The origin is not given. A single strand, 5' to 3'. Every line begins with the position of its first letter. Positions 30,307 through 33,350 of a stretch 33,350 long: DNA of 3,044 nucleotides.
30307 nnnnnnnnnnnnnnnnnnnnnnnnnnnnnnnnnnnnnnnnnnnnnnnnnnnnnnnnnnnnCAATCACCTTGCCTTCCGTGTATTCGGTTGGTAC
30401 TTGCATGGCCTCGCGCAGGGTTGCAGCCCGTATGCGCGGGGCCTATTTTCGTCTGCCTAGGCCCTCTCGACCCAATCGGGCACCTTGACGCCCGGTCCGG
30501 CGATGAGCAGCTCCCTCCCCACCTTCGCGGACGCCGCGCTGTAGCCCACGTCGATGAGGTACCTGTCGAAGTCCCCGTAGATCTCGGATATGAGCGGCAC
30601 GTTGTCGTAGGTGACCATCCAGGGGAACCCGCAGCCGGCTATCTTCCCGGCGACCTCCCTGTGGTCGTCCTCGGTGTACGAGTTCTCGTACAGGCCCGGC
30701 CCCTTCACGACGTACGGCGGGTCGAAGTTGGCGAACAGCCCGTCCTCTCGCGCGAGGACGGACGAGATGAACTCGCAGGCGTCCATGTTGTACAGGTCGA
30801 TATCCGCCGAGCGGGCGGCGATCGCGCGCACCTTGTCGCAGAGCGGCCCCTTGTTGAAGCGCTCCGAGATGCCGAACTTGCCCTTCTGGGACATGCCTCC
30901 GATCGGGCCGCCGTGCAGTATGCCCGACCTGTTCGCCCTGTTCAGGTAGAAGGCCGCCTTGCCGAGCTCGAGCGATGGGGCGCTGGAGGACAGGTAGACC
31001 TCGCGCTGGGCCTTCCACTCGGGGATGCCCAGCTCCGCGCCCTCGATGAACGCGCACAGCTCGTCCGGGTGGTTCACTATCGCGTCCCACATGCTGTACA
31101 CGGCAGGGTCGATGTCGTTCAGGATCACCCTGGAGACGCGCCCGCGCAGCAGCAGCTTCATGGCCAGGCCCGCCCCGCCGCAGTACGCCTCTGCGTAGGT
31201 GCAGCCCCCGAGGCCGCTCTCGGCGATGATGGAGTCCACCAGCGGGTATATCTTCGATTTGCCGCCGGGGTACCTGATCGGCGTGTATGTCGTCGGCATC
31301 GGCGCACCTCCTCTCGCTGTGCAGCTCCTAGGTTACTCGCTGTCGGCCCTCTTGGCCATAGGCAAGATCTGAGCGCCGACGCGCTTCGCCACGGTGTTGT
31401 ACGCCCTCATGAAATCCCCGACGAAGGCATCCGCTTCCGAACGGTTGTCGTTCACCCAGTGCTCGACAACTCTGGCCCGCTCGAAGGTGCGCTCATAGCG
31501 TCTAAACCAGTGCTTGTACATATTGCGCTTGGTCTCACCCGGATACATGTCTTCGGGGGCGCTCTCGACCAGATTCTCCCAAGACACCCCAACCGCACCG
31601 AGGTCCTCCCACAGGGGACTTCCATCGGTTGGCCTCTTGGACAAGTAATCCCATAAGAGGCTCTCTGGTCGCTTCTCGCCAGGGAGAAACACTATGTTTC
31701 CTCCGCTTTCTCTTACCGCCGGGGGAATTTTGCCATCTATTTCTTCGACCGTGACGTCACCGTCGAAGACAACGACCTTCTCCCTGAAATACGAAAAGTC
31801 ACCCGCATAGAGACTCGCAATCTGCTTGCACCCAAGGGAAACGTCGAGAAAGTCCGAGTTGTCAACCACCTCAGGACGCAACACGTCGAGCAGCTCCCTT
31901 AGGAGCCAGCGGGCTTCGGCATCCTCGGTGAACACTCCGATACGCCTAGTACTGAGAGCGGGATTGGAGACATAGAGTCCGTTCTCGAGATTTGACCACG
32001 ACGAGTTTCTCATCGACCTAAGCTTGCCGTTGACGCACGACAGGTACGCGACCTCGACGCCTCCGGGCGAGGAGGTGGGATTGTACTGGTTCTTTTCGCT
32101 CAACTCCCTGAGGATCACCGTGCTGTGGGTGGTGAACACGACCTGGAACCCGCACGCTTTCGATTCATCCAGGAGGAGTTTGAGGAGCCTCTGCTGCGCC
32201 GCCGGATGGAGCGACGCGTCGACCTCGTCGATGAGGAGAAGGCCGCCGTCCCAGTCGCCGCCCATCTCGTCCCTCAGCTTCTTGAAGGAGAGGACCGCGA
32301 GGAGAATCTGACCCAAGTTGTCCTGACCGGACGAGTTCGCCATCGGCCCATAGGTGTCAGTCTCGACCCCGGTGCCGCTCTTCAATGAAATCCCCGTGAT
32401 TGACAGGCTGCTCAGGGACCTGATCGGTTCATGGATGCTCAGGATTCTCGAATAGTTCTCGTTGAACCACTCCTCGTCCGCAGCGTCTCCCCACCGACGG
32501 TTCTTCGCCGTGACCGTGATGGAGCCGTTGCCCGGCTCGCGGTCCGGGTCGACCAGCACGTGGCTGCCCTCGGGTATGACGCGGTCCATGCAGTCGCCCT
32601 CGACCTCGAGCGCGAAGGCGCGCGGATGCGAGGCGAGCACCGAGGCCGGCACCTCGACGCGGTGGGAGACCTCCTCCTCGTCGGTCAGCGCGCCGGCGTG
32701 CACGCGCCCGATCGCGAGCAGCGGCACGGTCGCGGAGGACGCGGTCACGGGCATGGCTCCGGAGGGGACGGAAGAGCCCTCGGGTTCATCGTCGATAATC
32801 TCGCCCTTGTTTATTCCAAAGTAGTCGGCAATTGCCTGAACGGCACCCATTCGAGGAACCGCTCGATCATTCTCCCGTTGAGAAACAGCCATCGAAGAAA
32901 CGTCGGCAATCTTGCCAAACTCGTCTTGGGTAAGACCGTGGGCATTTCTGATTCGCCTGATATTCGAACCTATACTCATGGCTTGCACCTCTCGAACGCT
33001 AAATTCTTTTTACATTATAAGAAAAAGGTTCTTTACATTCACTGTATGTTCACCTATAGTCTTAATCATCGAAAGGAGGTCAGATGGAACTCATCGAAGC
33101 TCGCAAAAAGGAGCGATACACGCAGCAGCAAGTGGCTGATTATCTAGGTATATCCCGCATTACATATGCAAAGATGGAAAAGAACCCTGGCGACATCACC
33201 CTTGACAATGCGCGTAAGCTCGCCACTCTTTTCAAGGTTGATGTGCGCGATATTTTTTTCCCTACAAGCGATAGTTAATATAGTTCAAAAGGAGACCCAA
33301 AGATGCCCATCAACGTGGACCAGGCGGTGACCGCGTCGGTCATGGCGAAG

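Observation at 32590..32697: S24 autopeptidase domain carries GDCM instead of GDSM at the nucleophile position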

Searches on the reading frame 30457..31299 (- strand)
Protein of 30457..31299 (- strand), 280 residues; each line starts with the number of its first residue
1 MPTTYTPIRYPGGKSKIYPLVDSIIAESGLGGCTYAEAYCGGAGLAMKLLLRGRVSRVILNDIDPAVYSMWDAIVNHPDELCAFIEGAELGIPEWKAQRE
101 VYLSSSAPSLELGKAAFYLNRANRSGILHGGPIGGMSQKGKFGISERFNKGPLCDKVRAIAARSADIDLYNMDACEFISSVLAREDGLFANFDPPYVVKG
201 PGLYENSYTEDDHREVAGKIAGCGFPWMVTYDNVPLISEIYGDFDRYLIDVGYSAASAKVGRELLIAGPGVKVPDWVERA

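Call 3: search_protein_families(library=pfam, proteins=[window:30457-31299:-], max_evalue=0.1)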
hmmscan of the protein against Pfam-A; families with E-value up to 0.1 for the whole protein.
window:30457-31299:- (280 aa): 1 family
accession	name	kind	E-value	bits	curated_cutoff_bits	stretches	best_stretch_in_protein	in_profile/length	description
PF02086.21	MethyltransfD12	-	1.3e-11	45.2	22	1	10-249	1-247/253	D12 class N6 adenine-specific DNA methyltransferase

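Call 36: search_protein_families(library=padloc, proteins=[window:30457-31299:-], max_evalue=0.001)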
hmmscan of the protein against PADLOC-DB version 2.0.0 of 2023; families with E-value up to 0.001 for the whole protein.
window:30457-31299:- (280 aa): 10 families
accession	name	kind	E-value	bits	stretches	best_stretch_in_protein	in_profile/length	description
PDLC04018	PD-Lambda-5_B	-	2.3e-97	323.8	1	1-276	1-278/291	-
PDLC03358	MTase_II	-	1.2e-75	252.6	1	1-276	1-280/301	Type II methyltransferase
PDLC04019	PD-Lambda-5_B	-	1.3e-54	182.6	1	4-163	3-163/167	-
PDLC03247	MTase_II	-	4.3e-23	79.9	1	6-275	4-271/282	Type II methyltransferase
PDLC03294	MTase_II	-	1.3e-11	42.7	1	6-259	6-257/272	Type II methyltransferase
PDLC03717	oMTase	-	6.4e-11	40.2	1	6-261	4-253/285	orphan methyltransferase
PDLC03735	oMTase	-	2.7e-08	31.5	1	8-251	11-260/284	orphan methyltransferase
PDLC03244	MTase_II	-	5.7e-06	23.6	1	8-216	31-233/295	Type II methyltransferase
PDLC03253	MTase_II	-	8.8e-06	23.6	1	31-196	26-180/253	Type II methyltransferase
PDLC03264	MTase_II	-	0.00064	17.1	0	6-76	13-77/306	Type II methyltransferase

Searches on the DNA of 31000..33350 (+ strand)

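Call 8: search_dna_similar(query=window:31000-33350:+, collection=phages, mode=distant)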
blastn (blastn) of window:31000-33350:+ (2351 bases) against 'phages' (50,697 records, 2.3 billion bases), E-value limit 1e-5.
No match.
